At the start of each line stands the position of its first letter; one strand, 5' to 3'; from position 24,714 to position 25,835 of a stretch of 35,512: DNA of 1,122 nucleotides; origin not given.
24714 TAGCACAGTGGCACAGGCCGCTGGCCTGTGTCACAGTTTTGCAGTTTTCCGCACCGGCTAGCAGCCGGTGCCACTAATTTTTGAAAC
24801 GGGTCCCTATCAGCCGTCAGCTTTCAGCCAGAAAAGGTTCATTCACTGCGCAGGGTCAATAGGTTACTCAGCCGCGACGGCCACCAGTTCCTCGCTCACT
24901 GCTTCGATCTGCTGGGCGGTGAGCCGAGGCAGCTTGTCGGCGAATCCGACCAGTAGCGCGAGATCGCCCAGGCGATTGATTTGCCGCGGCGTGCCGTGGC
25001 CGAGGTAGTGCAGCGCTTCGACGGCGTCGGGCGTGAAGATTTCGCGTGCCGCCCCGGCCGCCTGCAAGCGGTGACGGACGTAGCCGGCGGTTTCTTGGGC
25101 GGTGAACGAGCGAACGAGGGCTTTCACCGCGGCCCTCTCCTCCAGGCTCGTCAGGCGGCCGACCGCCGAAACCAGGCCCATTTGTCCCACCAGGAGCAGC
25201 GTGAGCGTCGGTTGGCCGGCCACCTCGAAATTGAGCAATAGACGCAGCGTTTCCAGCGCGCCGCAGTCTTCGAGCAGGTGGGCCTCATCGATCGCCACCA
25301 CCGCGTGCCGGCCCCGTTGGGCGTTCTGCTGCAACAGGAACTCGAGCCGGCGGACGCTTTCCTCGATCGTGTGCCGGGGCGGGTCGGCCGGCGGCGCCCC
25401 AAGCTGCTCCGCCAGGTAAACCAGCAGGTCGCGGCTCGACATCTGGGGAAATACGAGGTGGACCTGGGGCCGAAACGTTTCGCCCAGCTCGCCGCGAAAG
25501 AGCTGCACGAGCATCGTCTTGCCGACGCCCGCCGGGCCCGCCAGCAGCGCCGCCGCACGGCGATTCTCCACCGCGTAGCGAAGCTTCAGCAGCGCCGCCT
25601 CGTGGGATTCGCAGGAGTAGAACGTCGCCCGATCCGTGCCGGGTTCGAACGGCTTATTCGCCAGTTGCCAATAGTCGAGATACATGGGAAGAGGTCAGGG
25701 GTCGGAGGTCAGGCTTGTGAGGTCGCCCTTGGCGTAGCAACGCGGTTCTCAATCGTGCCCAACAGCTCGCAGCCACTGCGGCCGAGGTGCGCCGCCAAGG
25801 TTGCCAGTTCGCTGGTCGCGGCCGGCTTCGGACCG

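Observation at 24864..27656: Three-gene module: Pro-rich single-pass TM protein, ParA/BY-kinase-like protein, ExeA/MshM-like AAA ATPase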

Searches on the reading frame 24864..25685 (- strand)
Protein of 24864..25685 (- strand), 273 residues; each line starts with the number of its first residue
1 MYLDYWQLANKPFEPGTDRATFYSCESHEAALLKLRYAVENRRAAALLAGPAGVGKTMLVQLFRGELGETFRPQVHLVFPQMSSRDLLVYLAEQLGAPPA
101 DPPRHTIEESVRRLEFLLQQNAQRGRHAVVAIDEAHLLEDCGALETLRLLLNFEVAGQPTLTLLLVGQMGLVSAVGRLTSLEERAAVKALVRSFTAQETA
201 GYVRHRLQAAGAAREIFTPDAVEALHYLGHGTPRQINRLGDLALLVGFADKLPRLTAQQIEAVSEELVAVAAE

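Call 3: search_protein_families(library=pfam, proteins=[window:24864-25685:-], max_evalue=1)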
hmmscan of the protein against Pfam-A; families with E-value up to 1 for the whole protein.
window:24864-25685:- (273 aa): 15 families
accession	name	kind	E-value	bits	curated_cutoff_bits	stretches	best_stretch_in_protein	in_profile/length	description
PF13401.12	AAA_22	-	4.5e-17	63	27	1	43-171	5-126/130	AAA domain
PF13191.12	AAA_16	-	2.9e-07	31.5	32.6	1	31-152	11-157/167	AAA ATPase domain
PF00004.35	AAA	-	2.2e-06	28.6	21.2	1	47-138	2-69/131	ATPase family associated with various cellular activities (AAA)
PF25201.1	nSTAND6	-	4.6e-05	23.9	27.7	1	43-141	18-116/148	Novel STAND NTPase 6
PF13604.12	AAA_30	-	0.00023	21.4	27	1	36-147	11-109/191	AAA domain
PF09848.15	SLFN-g3_helicase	-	0.00066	19.5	24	1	45-140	3-93/354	Schlafen group 3, DNA/RNA helicase domain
PF05729.18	NACHT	-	0.0014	18.9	26.7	1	47-205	4-162/167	NACHT domain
PF05621.17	TniB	-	0.016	15.1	22.4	1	37-145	29-138/189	Bacterial TniB protein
PF12775.13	AAA_7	-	0.021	14.8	25.8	1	42-87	32-78/181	P-loop containing dynein motor region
PF07728.20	AAA_5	-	0.042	14.3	22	1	47-87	3-42/139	AAA domain (dynein-related subfamily)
PF13173.12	AAA_14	-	0.06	13.8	27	1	44-141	3-77/129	AAA domain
PF04851.21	ResIII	-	0.068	13.5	22.5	0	29-60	9-40/164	Type III restriction enzyme, res subunit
PF01078.27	Mg_chelatase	-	0.1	12.4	20.3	1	46-107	25-85/207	Magnesium chelatase, subunit ChlI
PF25199.1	nSTAND_NTPase5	-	0.16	12.3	34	0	34-59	31-57/145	Novel STAND NTPase 5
PF03193.22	RsgA_GTPase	-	0.2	11.9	30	1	28-66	93-129/174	RsgA GTPase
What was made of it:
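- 24864..25685 (-): ExeA/GspA-type AAA+ ATPase. It is soluble, 273 aa long, and its catalytic motifs are intact. Pfam AAA_22 E = 4.5e-17 (call 3).
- On ExeA/GspA proper (type II secretion assembly factor): The protein is 273 aa with only AAA-type hits (call 3).
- Weak nSTAND6 and TniB hits on the ATPase (call 3).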

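Call 4: search_protein_families(library=ncbifam, proteins=[window:24864-25685:-], max_evalue=1)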
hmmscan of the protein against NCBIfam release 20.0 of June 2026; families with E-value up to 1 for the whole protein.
window:24864-25685:- (273 aa): 11 families
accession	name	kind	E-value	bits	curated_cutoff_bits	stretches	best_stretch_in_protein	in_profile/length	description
TIGR03015.1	pepcterm_ATPase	hypoth_equivalog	4.4e-39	134.5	324.5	1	1-267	1-266/269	XrtA/PEP-CTERM system-associated ATPase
TIGR00678.1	holB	equivalog_domain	0.005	16.5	180.6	1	42-143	13-113/188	DNA polymerase III subunit delta'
TIGR02928.1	TIGR02928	subfamily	0.0099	14.8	181.3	1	35-138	31-141/366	orc1/cdc6 family replication initiation protein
NF003229.0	PRK04195.1-5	equivalog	0.015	14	280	1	42-63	43-64/413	replication factor C large subunit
NF005638.0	PRK07399.1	subfamily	0.016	14.2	230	1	29-145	13-146/317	DNA polymerase III subunit delta'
NF041063.1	DpdF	equivalog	0.026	13.1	550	1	110-142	254-286/813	protein DpdF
TIGR00764.1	lon_rel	equivalog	0.026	13.1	516.6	1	30-84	25-77/608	ATP-dependent protease LonB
TIGR03420.1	DnaA_homol_Hda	equivalog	0.048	13.2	194.8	1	21-62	16-57/226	DnaA regulatory inactivator Hda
TIGR00635.1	ruvB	equivalog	0.067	12.2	299.05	1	46-71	33-58/305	Holliday junction branch migration DNA helicase RuvB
TIGR02397.1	dnaX_nterm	equivalog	0.079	12.2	250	0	28-63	19-56/355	DNA polymerase III subunit gamma/tau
NF001626.0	PRK00411.1-5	equivalog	0.12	11.1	417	1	33-86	44-98/374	ORC1-type DNA replication protein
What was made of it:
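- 24864..25685 (-): TIGR03015 gives 134.5 bits over its full length, below the 324.5 cutoff (call 4).
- On XrtA/PEP-CTERM system-associated ATPase (TIGR03015): The score is 134.5 against 324.5 (call 4).
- On Polysaccharide co-polymerase / chain-length determinant (Wzz, PCP): No Pfam or NCBIfam hit (calls 3, 4).
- Closest known: XrtA/PEP-CTERM system ATPase. Same: These are the best NCBIfam matches for the two cytoplasmic proteins (call 4).
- All scores are far below the curated cutoffs (call 4).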

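Call 13: search_solved_structures(query=window:24864-25685:-, max_evalue=0.01, show_alignments=1)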
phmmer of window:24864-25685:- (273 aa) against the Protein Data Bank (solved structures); distinct sequences matched with E-value up to 0.01: 0.
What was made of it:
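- Tried and rejected: The single-sequence search found nothing (call 13).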

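Call 73: search_protein_families(library=padloc, proteins=[window:24864-25685:-], max_evalue=0.01)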
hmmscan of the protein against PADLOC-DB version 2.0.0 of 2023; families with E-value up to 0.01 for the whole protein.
window:24864-25685:- (273 aa): 1 family
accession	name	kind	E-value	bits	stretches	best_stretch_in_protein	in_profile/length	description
PDLC04140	mad8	-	0.0018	15.9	0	44-114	28-100/314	mads_8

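Call 78: search_solved_structures(query=A8, max_evalue=1, show_alignments=1)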
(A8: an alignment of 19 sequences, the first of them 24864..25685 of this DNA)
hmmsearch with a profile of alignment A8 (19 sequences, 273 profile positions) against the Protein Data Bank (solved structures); distinct sequences matched with E-value up to 1: 285 (the best 60 are shown).
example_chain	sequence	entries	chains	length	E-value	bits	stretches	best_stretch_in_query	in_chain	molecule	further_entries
6i27_A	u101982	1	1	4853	2e-09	40.4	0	45-72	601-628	Midasin,Midasin,Midasin,Midasin,Midasin,Midasin,Midasin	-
6i26_A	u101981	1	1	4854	2e-09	40.4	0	45-72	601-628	Midasin,Midasin,Midasin,Midasin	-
6hyp_A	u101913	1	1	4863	2.1e-09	40.4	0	45-72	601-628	Midasin,Midasin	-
5jcs_s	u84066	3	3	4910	2.2e-09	40.3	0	45-72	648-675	Midasin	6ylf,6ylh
6or5_A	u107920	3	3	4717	8.9e-07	31.7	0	44-72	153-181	Midasin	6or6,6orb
8s0e_G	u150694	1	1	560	1e-05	28.2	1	42-210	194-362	Cell division control protein 6 homolog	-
8rwv_F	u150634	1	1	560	1e-05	28.2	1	42-210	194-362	Cell division control protein 6 homolog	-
7n6g_6M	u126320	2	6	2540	2.5e-05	27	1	44-72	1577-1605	FAP42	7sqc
6c2u_A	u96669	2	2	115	0.00016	24.3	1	43-77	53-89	phosphate-loop protein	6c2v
9d2f_T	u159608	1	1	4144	0.00033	23.3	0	43-69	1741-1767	Dynein, axonemal, heavy chain 6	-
9fqr_Xz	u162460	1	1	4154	0.00041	23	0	43-71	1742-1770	Dynein axonemal heavy chain 6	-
9bji_A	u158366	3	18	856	0.00049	22.7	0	44-67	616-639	Nuclear valosin-containing protein-like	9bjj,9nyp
3j67_A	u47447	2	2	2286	0.00054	22.6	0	34-62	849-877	Dynein motor domain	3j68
5vh9_A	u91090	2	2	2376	0.00066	22.3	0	34-62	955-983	Dynein heavy chain, cytoplasmic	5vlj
7swl_A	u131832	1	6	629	0.00081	22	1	44-73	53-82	Rix7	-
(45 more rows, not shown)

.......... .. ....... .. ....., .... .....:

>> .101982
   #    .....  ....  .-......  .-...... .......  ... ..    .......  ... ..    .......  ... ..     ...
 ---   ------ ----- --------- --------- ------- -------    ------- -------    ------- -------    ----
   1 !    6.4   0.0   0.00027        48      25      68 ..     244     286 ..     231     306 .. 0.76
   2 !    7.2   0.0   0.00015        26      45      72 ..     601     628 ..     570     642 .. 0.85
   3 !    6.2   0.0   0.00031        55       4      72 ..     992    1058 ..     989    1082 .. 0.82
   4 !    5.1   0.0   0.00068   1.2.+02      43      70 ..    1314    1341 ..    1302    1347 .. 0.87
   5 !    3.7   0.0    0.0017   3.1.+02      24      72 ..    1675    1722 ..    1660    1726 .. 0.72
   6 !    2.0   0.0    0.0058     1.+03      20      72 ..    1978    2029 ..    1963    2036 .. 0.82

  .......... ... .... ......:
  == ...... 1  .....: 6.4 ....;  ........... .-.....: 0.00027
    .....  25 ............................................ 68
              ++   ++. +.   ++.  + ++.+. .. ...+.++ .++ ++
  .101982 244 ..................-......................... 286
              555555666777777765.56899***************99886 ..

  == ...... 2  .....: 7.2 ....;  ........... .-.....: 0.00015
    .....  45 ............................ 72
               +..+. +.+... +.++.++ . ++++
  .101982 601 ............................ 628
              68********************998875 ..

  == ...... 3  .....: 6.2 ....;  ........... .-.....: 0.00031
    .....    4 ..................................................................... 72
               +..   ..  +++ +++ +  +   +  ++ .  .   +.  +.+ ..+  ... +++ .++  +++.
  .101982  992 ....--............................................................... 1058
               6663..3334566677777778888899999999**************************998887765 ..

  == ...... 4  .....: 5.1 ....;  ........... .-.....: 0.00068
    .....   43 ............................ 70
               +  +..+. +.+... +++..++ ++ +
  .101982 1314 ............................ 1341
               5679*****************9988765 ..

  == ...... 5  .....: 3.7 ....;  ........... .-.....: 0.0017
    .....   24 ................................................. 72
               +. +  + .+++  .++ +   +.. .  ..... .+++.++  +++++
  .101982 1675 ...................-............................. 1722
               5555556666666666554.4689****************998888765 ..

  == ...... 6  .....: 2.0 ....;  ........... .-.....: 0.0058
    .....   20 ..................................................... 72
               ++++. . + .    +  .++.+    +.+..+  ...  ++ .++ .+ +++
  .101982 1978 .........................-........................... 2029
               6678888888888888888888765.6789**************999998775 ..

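Call 85: search_dna_similar(query=window:24864-25685:-, collection=plasmids, mode=protein, max_evalue=1e-8, max_rows=25)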
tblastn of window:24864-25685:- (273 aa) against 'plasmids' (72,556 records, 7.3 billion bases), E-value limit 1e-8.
Records with a match: 79; places in all: 96; records where one place covers at least 80% of the query: 70.
Best place of each record, by identity: <60% 79.
By first word of the organism name: Streptomyces 17; Rhodococcus 10; Mycobacterium 6; Thioclava 4; Roseobacter 4; Geobacillus 3; Rhodovulum 3; Clostridium 3; Jannaschia 2; Pseudonocardia 2; and 23 more.
By predicted mobility (MOB-suite, as given by PLSDB): non-mobilizable 56; mobilizable 21; conjugative 2.
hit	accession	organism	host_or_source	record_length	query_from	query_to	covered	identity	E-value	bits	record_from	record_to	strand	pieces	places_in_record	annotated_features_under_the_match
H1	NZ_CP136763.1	Palleronia sp. LCG004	cell culture,Intertidal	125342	1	260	95%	32.3%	5e-21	99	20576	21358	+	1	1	AAA family ATPase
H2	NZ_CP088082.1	Ideonella dechloratans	Cell culture,Activated sludge, ...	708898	1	249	91%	33.5%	2e-18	92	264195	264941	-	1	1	AAA family ATPase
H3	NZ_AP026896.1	Aeromonas caviae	Microbe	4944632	1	249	91%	32.8%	2e-22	103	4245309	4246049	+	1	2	none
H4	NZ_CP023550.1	Rhodobacter sp. CZR27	cell culture,paddy soil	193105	1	255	93%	31.8%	6e-17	87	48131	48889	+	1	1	AAA family ATPase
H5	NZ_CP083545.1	Jannaschia sp. W003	-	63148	1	247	90%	32.7%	2e-19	95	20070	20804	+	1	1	AAA family ATPase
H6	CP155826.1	Thioclava sp. 'Guangxiensis'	Bruguiera gymnorhiza,pure ...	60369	1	260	95%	30.7%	2e-15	83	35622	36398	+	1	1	AAA family ATPase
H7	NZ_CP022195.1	Alloyangia pacifica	cell culture,oil-contaminated sediment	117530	1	260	95%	30.5%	3e-16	86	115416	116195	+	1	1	AAA family ATPase | hypothetical protein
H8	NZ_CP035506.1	Haematobacter massiliensis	single cell,human skin swab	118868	1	260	95%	29.8%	2e-15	83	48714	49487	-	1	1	AAA family ATPase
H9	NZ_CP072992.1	Loktanella salsilacus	-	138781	1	257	94%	30.0%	2e-18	92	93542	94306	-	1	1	AAA family ATPase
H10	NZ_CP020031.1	Geobacillus thermodenitrificans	-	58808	1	251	92%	30.6%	4e-15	82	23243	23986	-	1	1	AAA family ATPase | IS481 family transposase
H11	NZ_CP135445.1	Thioclava sp. FTW29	-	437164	1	257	94%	29.6%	4e-18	91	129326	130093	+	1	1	AAA family ATPase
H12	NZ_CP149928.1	Thioclava sp. GXIMD4216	pure culture,mangrove soil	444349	1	257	94%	29.6%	4e-18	91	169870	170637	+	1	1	AAA family ATPase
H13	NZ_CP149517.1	Thioclava sp. GXIMD4215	pure culture,mangrove soil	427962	1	257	94%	29.6%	6e-18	91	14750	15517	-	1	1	AAA family ATPase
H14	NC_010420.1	Geobacillus stearothermophilus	geothermal site near the Baltic Sea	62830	1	251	92%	30.3%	1e-15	84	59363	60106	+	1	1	AAA family ATPase | IS481 family transposase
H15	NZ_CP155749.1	Sphingomonas parapaucimobilis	Chinese cabbage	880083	1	245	90%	30.8%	1e-14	81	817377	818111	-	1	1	AAA family ATPase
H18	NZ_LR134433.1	Legionella adelaidensis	environmental,Cooling tower water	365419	1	249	91%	30.2%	7e-13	76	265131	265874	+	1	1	AAA family ATPase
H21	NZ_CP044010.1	Rhizobium sp. BG6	Prosopis cineraria,pure bacterial ...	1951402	1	260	95%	28.6%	3e-13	77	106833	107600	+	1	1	none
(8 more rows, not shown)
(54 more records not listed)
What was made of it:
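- Some plasmid relatives of the ATPase sit beside IS481 transposases (call 85).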

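Call 86: get_annotated_region(hit=H3, flank=4000)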
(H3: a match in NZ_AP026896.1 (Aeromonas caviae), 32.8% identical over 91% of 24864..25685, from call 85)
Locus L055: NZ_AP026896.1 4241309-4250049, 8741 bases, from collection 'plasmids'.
description: Aeromonas caviae strain KAM479 plasmid pKAM479_3, complete sequence
organism: Aeromonas caviae (NCBI taxid 648)
taxonomy: Bacteria; Pseudomonadota; Gammaproteobacteria; Aeromonadales; Aeromonadaceae; Aeromonas; Aeromonas caviae
host: -; source: Microbe; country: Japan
typing (MOB-suite, as given by PLSDB): non-mobilizable
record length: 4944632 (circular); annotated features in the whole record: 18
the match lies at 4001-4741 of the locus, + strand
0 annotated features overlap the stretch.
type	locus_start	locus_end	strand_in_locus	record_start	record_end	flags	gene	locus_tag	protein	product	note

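Call 87: get_annotated_region(hit=H1, flank=7000)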
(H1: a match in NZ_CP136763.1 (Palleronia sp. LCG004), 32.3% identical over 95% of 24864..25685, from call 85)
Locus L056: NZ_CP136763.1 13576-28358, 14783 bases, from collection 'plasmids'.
description: Palleronia sp. LCG004 plasmid unnamed4, complete sequence
organism: Palleronia sp. LCG004 (NCBI taxid 3079304)
taxonomy: Bacteria; Pseudomonadota; Alphaproteobacteria; Rhodobacterales; Roseobacteraceae; Palleronia; Palleronia sp. LCG004
host: -; source: cell culture,Intertidal; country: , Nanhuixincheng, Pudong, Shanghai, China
typing (MOB-suite, as given by PLSDB): non-mobilizable
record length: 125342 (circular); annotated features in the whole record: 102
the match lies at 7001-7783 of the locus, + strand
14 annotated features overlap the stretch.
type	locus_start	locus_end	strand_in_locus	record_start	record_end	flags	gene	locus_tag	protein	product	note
CDS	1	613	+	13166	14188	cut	-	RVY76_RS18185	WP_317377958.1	glycosyltransferase family 2 protein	-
CDS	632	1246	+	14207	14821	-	-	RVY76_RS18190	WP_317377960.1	serine acetyltransferase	-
CDS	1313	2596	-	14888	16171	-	-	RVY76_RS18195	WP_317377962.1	hypothetical protein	-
CDS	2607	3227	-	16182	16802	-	-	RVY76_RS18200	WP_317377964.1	polysaccharide biosynthesis/export family protein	-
CDS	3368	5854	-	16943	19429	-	-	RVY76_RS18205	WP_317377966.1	tetratricopeptide repeat protein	-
CDS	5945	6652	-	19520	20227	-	-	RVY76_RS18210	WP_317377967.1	sugar transferase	GO:0006486 - protein glycosylation [Evidence IEA]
CDS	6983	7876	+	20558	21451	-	-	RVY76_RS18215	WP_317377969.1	AAA family ATPase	-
CDS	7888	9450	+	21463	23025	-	-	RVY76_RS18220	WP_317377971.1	Wzz/FepE/Etk N-terminal domain-containing protein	GO:0009103 - lipopolysaccharide biosynthetic process [Evidence IEA]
CDS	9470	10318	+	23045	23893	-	-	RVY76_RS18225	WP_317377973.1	CpsD/CapB family tyrosine-protein kinase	-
CDS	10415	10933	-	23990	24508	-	-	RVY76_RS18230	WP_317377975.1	VPLPA-CTERM sorting domain-containing protein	-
CDS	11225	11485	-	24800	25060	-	-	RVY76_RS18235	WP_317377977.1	hypothetical protein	-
CDS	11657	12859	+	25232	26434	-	repA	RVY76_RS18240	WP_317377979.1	plasmid partitioning protein RepA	-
CDS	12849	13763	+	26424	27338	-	repB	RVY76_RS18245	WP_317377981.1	plasmid partitioning protein RepB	-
CDS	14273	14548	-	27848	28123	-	-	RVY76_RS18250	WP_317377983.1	hypothetical protein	-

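Call 88: get_annotated_region(hit=H15, flank=7000)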
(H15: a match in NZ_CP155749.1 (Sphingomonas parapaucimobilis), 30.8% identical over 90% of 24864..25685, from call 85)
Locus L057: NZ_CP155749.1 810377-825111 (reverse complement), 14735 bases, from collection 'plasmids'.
description: Sphingomonas parapaucimobilis strain YK209 plasmid unnamed1, complete sequence
organism: Sphingomonas parapaucimobilis (NCBI taxid 28213)
taxonomy: Bacteria; Pseudomonadota; Alphaproteobacteria; Sphingomonadales; Sphingomonadaceae; Sphingomonas; Sphingomonas parapaucimobilis
host: -; source: Chinese cabbage; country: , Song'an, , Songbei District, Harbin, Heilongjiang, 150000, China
typing (MOB-suite, as given by PLSDB): non-mobilizable
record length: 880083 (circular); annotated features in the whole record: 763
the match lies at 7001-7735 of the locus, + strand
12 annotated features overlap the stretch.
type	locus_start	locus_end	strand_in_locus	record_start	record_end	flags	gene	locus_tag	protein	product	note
CDS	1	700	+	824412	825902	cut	-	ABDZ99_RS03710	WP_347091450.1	AMP-binding protein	-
CDS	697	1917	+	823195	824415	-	-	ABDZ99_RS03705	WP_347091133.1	pyridoxal-dependent decarboxylase, exosortase A system-associated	-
CDS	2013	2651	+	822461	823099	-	-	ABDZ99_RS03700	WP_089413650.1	XrtA/PEP-CTERM system exopolysaccharide export protein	-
CDS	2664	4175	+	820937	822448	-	-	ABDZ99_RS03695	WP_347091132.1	XrtA system polysaccharide chain length determinant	-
CDS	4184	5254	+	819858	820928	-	-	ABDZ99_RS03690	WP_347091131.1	AAA family ATPase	-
CDS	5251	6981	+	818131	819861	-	-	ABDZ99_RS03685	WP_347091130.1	hypothetical protein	-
CDS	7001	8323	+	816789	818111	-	-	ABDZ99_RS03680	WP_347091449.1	AAA family ATPase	-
CDS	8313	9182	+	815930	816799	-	-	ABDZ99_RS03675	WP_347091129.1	XrtA system polysaccharide deacetylase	-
CDS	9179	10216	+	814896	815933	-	-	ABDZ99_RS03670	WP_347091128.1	FemAB family XrtA/PEP-CTERM system-associated protein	-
CDS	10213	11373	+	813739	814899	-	-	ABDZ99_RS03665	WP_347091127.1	TIGR03087 family PEP-CTERM/XrtA system glycosyltransferase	-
CDS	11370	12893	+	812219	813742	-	xrtA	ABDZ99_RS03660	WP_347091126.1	exosortase A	GO:0043687 - post-translational protein modification [Evidence IEA]; GO:0006605 - protein targeting [Evidence IEA]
CDS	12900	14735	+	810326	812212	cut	-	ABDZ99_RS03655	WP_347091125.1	XrtA/PEP-CTERM system amidotransferase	GO:0006529 - asparagine biosynthetic process [Evidence IEA]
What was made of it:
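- Closest known: XrtA/PEP-CTERM system ATPase. Different: There is no exosortase or other XrtA-system gene in the window (contrast call 88).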
